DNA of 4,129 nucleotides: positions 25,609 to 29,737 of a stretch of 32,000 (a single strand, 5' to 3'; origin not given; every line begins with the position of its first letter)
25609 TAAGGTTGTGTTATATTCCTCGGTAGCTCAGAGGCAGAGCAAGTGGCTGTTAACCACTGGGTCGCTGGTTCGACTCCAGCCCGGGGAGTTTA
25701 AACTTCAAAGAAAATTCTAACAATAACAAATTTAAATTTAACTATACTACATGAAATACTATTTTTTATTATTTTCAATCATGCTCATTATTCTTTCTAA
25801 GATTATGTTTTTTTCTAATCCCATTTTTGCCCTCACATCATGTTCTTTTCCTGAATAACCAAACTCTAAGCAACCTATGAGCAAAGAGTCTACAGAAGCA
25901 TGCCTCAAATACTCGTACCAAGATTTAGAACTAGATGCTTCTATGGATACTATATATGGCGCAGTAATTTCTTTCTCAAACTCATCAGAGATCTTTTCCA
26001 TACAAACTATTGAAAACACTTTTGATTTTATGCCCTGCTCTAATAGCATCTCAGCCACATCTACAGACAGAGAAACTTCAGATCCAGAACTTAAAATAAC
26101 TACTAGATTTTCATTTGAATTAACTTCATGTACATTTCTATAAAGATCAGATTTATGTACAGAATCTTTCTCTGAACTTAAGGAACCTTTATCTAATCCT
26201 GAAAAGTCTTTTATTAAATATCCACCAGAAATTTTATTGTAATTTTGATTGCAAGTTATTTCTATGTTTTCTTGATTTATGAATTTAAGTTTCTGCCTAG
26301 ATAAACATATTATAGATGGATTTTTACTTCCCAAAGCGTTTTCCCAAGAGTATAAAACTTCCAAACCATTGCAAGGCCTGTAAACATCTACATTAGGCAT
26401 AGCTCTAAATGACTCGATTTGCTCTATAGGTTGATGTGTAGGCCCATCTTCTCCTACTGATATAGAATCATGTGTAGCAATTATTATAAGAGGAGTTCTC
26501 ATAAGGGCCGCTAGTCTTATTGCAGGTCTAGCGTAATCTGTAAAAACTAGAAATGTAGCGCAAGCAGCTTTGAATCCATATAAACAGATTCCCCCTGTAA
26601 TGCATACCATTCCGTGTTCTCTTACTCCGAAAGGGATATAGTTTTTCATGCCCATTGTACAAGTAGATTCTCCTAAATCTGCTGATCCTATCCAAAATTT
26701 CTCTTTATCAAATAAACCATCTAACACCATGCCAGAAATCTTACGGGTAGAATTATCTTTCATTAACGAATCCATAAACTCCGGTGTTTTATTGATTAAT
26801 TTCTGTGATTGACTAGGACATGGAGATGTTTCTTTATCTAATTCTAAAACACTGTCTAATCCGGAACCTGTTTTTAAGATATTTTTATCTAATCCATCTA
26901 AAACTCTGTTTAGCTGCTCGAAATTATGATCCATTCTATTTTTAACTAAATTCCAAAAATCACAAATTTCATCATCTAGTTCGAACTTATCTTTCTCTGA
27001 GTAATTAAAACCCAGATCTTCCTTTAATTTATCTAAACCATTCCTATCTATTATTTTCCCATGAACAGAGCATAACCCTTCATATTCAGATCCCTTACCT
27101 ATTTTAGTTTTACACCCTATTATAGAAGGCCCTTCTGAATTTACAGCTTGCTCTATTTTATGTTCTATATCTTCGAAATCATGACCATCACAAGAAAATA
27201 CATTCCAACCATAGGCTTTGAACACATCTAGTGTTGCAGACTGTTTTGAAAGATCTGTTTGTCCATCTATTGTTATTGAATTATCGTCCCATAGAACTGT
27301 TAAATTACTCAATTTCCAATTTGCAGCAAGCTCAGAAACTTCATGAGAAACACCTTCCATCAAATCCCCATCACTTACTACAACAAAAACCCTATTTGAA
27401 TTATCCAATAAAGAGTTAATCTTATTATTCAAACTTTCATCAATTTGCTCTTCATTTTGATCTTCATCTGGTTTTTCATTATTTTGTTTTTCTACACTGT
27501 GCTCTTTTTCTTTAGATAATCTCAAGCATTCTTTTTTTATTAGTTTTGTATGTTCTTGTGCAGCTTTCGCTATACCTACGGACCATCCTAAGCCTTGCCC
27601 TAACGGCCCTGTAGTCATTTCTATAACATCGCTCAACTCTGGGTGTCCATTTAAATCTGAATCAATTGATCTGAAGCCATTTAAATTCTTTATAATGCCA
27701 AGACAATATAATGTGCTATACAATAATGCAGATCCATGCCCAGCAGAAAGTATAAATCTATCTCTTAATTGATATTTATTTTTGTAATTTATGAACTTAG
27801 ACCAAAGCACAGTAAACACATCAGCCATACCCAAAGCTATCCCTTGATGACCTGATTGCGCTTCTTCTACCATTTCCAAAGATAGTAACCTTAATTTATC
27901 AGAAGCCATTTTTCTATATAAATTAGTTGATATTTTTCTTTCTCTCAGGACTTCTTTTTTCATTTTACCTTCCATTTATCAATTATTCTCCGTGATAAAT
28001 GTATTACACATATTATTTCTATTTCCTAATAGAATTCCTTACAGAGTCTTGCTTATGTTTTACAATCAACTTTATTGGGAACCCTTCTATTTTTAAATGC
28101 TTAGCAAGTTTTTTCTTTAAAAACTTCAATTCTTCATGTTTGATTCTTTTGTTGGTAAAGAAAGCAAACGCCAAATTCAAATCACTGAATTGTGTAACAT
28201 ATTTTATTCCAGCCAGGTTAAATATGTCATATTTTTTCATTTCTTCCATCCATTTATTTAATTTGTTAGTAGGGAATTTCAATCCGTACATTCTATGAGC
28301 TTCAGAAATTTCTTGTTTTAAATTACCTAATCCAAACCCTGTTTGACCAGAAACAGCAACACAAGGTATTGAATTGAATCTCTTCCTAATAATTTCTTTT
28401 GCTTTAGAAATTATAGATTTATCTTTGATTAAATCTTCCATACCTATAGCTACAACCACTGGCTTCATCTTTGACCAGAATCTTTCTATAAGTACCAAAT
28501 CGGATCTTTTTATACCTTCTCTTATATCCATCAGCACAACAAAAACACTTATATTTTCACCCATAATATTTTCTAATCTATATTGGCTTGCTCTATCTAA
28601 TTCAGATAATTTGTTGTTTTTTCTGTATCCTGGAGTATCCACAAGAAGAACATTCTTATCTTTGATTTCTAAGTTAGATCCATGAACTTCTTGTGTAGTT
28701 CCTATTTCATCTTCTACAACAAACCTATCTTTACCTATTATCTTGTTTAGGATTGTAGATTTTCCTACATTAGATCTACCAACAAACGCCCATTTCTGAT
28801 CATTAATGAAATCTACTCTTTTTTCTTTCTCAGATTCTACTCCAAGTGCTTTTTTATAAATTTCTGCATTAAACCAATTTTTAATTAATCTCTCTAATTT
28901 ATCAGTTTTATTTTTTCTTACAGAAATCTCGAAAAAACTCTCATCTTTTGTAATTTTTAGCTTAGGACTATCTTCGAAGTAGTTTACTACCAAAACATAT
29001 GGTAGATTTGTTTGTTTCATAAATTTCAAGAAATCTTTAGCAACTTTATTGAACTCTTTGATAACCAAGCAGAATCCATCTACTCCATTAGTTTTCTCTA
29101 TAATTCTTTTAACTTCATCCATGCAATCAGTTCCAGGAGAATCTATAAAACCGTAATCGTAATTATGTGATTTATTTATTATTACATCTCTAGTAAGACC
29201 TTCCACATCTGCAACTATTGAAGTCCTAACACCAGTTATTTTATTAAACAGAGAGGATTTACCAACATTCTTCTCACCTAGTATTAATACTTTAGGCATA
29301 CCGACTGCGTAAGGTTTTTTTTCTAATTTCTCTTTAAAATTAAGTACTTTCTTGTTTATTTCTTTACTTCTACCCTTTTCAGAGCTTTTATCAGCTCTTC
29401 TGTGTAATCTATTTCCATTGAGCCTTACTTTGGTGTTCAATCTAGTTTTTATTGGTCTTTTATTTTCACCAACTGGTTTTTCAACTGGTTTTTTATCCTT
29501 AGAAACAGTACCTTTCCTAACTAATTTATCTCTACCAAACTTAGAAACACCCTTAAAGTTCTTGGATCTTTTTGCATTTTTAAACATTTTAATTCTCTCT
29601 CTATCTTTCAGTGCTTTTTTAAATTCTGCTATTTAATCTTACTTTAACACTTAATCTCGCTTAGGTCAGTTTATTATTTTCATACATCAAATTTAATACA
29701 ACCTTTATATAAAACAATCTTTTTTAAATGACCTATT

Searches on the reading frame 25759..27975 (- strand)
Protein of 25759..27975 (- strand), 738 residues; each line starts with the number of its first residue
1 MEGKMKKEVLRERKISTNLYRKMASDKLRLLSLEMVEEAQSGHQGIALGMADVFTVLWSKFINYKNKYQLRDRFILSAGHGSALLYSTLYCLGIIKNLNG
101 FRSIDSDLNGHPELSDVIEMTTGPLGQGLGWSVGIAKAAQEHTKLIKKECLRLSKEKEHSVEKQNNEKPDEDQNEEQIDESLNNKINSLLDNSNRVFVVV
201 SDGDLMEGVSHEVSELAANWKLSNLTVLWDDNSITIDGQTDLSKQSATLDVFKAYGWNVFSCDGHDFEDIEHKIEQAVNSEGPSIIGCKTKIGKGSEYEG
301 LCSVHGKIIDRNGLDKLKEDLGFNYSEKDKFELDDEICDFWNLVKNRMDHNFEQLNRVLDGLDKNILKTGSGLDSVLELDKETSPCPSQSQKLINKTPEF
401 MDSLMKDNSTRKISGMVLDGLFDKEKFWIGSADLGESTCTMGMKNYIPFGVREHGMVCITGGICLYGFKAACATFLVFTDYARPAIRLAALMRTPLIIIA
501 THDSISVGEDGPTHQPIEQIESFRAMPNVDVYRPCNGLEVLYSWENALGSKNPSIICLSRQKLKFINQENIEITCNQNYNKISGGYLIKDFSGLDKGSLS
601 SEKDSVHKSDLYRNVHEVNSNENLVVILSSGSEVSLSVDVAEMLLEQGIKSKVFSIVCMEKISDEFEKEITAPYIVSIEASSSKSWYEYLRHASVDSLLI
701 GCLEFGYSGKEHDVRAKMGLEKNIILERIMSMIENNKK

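Call 8: search_protein_families(library=ncbifam, proteins=[window:25759-27975:-], max_evalue=0.00001)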
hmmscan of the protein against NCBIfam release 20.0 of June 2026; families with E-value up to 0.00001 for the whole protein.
window:25759-27975:- (738 aa): 7 families
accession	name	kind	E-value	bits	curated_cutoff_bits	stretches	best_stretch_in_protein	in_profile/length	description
TIGR00232.1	tktlase_bact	equivalog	5.4e-151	504.1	682.25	3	178-591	129-538/654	transketolase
NF004558.0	PRK05899.2-4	equivalog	5.4e-125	418.3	788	2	181-733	130-650/651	transketolase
NF004559.0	PRK05899.2-5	equivalog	8.2e-68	229.1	488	2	189-659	144-539/627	transketolase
NF004556.0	PRK05899.2-2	equivalog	4.8e-64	216.7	575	3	190-332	144-287/639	transketolase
NF003933.0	PRK05444.2-2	equivalog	3.3e-15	55.6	395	1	187-730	134-602/606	1-deoxy-D-xylulose-5-phosphate synthase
TIGR00204.1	dxs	equivalog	3.9e-11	42.2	465.95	0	445-535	353-443/616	1-deoxy-D-xylulose-5-phosphate synthase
NF008968.0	PRK12315.1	subfamily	8e-07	27.7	510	0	188-297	131-250/582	1-deoxy-D-xylulose-5-phosphate synthase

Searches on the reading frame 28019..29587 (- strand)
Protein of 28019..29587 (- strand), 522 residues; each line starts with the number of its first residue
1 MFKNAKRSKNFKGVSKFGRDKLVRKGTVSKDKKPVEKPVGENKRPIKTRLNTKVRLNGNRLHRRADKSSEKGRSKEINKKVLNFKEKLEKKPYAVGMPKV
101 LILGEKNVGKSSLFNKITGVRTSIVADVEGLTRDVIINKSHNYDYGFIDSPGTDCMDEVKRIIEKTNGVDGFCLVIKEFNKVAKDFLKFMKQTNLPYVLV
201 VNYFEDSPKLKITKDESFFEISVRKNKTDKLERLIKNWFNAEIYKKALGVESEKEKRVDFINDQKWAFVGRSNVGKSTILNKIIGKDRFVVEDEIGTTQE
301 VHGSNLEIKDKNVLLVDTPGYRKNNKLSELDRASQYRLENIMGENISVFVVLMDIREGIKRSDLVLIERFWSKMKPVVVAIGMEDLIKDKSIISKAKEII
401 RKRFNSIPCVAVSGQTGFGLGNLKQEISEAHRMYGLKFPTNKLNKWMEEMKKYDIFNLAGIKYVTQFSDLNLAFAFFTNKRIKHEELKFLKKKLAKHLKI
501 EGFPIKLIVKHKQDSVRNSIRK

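Call 8: search_protein_families(library=ncbifam, proteins=[window:28019-29587:-], max_evalue=0.00001)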
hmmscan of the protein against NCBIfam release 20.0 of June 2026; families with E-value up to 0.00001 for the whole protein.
window:28019-29587:- (522 aa): 18 families
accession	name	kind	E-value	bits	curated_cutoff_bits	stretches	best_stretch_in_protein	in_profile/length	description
TIGR03594.1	GTPase_EngA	equivalog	1.9e-65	221.6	306.7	1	98-510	1-432/432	ribosome biogenesis GTPase Der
NF002828.0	PRK03003.1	equivalog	3.7e-40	137.9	631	1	79-513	22-470/477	ribosome biogenesis GTPase Der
NF007071.0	PRK09518.1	equivalog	5.1e-40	137.7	953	2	188-513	373-701/706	bifunctional cytidylate kinase/GTPase Der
TIGR03918.1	GTP_HydF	equivalog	9.2e-33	113.6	325.55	2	266-430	10-166/392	[FeFe] hydrogenase H-cluster maturation GTPase HydF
NF000908.1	PRK00089.1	equivalog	3.9e-30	105.1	237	2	267-444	7-180/291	GTPase Era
TIGR00436.1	era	equivalog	5e-25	88.4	116.25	2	267-445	4-177/270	GTPase Era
TIGR00231.1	small_GTP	domain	3.9e-24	85.3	42.5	2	264-414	4-154/164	GTP-binding protein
TIGR03598.1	GTPase_YsxC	equivalog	4.3e-24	85.2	124.45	1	263-427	18-185/186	ribosome biogenesis GTP-binding protein YihA/YsxC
TIGR00450.1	mnmE_trmE_thdF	equivalog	1.7e-23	83.4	252.6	2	259-395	205-337/446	tRNA uridine-5-carboxymethylaminomethyl(34) synthesis GTPase MnmE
NF003661.0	PRK05291.1-3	equivalog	1.9e-23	83.6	380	2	265-432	218-371/448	tRNA uridine-5-carboxymethylaminomethyl(34) synthesis GTPase MnmE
TIGR03596.1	GTPase_YlqF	equivalog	2.7e-16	59.8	208.2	2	251-320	107-172/276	ribosome biogenesis GTPase YlqF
TIGR00437.1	feoB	equivalog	7.5e-16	58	315.65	1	270-452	1-174/594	ferrous iron transport protein B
TIGR03597.1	GTPase_YqeH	equivalog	1.1e-13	51.1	297.4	1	261-330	153-224/361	ribosome biogenesis GTPase YqeH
NF003255.0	PRK04213.1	equivalog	2.4e-13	49.8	164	1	264-322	10-63/204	GTP-binding protein EngB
TIGR03156.1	GTP_HflX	equivalog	2.9e-11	42.9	216.75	1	264-429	190-349/351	GTPase HflX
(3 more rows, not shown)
